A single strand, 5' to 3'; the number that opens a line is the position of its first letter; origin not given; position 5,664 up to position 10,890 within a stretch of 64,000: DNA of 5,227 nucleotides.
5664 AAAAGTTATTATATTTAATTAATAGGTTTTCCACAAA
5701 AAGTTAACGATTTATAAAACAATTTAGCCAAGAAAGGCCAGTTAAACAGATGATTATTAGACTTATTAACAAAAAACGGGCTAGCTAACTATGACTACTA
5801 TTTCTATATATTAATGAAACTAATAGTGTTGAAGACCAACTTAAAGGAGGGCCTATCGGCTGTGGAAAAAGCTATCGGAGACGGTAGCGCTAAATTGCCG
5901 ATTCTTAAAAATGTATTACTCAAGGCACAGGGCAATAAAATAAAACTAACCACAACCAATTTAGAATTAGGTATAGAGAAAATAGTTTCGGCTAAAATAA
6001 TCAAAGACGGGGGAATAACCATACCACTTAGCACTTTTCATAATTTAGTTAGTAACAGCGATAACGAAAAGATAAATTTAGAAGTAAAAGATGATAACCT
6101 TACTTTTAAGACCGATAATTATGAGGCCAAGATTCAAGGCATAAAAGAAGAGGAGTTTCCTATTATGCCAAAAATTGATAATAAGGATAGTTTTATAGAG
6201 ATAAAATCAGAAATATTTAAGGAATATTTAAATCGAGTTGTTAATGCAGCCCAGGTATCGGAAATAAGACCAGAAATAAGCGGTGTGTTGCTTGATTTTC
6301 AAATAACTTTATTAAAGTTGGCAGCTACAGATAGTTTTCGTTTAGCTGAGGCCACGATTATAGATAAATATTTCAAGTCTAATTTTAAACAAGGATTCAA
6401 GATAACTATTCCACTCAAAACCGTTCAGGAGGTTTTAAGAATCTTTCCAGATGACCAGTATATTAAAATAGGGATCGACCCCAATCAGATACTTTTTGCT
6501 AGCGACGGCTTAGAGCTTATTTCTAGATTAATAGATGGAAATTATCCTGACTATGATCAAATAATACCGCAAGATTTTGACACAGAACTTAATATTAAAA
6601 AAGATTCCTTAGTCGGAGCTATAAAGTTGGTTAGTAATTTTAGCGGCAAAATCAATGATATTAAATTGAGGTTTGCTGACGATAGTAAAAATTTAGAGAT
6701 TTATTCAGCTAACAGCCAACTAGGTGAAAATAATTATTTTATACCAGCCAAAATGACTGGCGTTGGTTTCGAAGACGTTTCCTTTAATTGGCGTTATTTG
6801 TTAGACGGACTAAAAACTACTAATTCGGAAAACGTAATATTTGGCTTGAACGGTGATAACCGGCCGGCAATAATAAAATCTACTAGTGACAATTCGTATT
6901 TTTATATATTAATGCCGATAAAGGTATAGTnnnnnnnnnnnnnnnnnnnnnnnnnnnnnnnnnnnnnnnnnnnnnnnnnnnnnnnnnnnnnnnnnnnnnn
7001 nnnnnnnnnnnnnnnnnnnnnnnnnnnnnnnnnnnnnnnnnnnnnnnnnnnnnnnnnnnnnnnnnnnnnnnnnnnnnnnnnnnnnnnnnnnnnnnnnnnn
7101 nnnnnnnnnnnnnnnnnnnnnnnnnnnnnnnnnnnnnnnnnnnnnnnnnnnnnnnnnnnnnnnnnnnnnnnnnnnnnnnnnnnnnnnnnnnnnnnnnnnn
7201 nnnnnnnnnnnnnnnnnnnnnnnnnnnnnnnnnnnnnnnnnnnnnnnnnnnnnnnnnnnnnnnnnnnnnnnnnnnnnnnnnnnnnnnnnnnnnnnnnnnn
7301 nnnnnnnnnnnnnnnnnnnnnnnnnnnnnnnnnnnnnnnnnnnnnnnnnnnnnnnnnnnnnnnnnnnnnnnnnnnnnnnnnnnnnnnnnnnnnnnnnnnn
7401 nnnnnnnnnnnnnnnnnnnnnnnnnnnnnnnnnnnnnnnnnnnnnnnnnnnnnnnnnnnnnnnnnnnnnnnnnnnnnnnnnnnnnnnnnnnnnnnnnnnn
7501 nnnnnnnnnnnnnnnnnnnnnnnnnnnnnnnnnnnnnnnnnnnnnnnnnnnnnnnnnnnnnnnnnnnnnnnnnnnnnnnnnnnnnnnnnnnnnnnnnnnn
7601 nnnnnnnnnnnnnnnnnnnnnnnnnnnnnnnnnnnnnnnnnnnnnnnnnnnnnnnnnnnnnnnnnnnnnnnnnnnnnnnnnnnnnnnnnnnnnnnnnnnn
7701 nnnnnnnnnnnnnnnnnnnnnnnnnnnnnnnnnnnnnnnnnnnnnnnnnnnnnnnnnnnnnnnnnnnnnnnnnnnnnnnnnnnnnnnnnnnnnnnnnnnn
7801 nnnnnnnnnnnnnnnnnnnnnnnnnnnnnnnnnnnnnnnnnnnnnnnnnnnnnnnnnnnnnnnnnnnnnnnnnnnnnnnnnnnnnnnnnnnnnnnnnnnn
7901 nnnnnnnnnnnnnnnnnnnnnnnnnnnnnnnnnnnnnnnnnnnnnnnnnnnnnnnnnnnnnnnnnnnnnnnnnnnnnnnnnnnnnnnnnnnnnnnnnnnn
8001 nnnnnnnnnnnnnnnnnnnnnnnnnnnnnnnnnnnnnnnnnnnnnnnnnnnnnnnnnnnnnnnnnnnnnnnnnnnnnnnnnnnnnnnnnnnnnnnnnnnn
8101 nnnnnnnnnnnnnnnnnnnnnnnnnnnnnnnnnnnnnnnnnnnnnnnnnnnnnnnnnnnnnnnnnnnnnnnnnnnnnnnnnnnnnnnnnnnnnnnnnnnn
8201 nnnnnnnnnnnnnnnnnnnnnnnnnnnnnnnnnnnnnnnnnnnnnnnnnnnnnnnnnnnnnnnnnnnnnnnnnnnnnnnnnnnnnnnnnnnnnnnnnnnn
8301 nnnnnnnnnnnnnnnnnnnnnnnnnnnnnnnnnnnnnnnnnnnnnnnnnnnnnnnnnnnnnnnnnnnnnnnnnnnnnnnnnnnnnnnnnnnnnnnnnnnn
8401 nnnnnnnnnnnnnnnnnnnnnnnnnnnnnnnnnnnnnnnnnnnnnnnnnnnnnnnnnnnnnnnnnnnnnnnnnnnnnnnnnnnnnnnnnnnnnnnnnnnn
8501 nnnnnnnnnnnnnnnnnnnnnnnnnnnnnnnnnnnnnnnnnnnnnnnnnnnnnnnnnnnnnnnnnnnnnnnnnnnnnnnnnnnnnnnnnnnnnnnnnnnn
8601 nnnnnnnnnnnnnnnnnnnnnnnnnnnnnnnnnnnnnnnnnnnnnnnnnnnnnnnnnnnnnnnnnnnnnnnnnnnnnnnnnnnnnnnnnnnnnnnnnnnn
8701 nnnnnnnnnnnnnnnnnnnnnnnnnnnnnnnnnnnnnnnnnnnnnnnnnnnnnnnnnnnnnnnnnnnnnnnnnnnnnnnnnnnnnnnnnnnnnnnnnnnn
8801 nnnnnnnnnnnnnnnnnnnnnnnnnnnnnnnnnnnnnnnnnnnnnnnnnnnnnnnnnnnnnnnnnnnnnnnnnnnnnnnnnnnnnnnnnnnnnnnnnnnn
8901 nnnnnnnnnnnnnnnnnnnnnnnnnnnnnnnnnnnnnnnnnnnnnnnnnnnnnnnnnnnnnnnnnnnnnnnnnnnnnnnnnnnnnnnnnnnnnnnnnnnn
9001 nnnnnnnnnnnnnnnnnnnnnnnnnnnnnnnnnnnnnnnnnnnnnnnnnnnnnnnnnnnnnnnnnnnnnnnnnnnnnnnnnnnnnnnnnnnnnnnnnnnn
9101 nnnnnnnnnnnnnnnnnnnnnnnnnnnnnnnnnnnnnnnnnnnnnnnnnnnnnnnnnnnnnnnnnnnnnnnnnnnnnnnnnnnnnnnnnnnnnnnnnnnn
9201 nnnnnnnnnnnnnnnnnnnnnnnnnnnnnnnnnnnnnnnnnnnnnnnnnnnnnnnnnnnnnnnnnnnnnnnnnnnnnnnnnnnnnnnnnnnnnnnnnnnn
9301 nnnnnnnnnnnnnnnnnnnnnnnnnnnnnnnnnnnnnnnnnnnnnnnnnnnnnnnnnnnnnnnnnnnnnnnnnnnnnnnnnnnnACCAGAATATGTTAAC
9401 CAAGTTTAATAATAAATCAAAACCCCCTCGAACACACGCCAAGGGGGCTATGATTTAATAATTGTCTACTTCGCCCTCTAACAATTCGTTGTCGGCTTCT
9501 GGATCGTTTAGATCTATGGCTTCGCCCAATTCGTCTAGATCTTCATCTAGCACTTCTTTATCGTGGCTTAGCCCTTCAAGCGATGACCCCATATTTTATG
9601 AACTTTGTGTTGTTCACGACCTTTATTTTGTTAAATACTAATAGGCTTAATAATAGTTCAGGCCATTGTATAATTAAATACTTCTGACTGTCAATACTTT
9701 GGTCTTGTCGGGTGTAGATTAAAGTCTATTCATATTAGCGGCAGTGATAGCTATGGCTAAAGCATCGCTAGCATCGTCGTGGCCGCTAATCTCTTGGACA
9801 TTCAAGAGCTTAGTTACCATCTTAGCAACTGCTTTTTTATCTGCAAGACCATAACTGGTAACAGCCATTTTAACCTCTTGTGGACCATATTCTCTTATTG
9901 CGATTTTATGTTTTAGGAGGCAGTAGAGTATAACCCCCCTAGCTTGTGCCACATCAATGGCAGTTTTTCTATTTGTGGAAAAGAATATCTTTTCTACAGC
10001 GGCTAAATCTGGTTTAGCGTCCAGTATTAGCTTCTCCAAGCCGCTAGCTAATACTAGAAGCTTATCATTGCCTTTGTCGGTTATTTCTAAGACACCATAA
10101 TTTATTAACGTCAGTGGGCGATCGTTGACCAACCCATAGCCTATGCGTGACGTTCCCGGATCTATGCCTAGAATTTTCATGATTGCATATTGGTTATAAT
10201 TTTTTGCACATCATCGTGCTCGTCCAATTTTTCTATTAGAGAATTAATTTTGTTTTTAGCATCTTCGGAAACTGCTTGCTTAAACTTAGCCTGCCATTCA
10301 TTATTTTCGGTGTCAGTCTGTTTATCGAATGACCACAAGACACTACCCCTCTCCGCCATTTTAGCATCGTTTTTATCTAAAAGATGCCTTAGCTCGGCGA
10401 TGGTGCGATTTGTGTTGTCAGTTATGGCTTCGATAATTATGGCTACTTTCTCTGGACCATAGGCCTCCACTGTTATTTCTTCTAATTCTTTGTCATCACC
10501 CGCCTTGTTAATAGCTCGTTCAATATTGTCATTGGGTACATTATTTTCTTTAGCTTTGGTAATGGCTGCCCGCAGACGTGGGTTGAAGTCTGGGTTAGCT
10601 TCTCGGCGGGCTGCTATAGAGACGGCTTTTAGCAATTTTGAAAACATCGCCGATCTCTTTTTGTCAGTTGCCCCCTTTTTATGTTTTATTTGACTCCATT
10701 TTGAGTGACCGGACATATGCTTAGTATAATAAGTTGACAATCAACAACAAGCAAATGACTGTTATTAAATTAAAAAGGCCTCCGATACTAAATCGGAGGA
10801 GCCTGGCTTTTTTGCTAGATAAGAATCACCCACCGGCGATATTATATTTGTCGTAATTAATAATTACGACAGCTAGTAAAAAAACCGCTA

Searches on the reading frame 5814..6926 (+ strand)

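Call 43: search_protein_families(library=pfam, proteins=[window:5814-6926:+], max_evalue=0.0001)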
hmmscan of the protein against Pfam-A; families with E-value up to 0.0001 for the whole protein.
window:5814-6926:+ (371 aa): 3 families
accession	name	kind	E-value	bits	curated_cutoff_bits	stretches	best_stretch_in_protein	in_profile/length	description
PF02767.21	DNA_pol3_beta_2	-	6e-25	88.2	27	1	129-246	1-116/116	DNA polymerase III beta subunit, central domain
PF02768.20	DNA_pol3_beta_3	-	1.1e-22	80.6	27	1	249-369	2-120/121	DNA polymerase III beta subunit, C-terminal domain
PF00712.24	DNA_pol3_beta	-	1.4e-22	80.5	24.4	1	1-119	1-120/120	DNA polymerase III beta subunit, N-terminal domain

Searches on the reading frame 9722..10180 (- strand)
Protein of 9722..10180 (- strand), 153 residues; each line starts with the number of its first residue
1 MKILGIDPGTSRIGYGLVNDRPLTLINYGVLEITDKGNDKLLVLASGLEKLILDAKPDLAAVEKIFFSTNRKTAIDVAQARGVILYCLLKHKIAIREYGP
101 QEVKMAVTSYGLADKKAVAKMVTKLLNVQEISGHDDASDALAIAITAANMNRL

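Call 43: search_protein_families(library=pfam, proteins=[window:9722-10180:-], max_evalue=0.0001)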
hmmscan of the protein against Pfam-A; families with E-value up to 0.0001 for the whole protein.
window:9722-10180:- (153 aa): 1 family
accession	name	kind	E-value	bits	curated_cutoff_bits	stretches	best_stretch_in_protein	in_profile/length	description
PF02075.23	RuvC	-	8.4e-39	133.3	22.2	1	3-146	1-147/148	Crossover junction endodeoxyribonuclease RuvC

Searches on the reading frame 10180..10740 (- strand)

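Call 43: search_protein_families(library=pfam, proteins=[window:10180-10740:-], max_evalue=0.0001)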
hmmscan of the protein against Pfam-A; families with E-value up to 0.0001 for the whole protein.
window:10180-10740:- (187 aa): 2 families
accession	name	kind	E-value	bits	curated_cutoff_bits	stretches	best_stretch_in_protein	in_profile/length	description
PF20772.2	TACO1_YebC_N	-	3.3e-28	98.4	36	1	13-80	1-70/73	TACO1/YebC protein N-terminal domain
PF01709.26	Transcrip_reg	-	8.1e-28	97.6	27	2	86-141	1-56/160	TACO1/YebC second and third domain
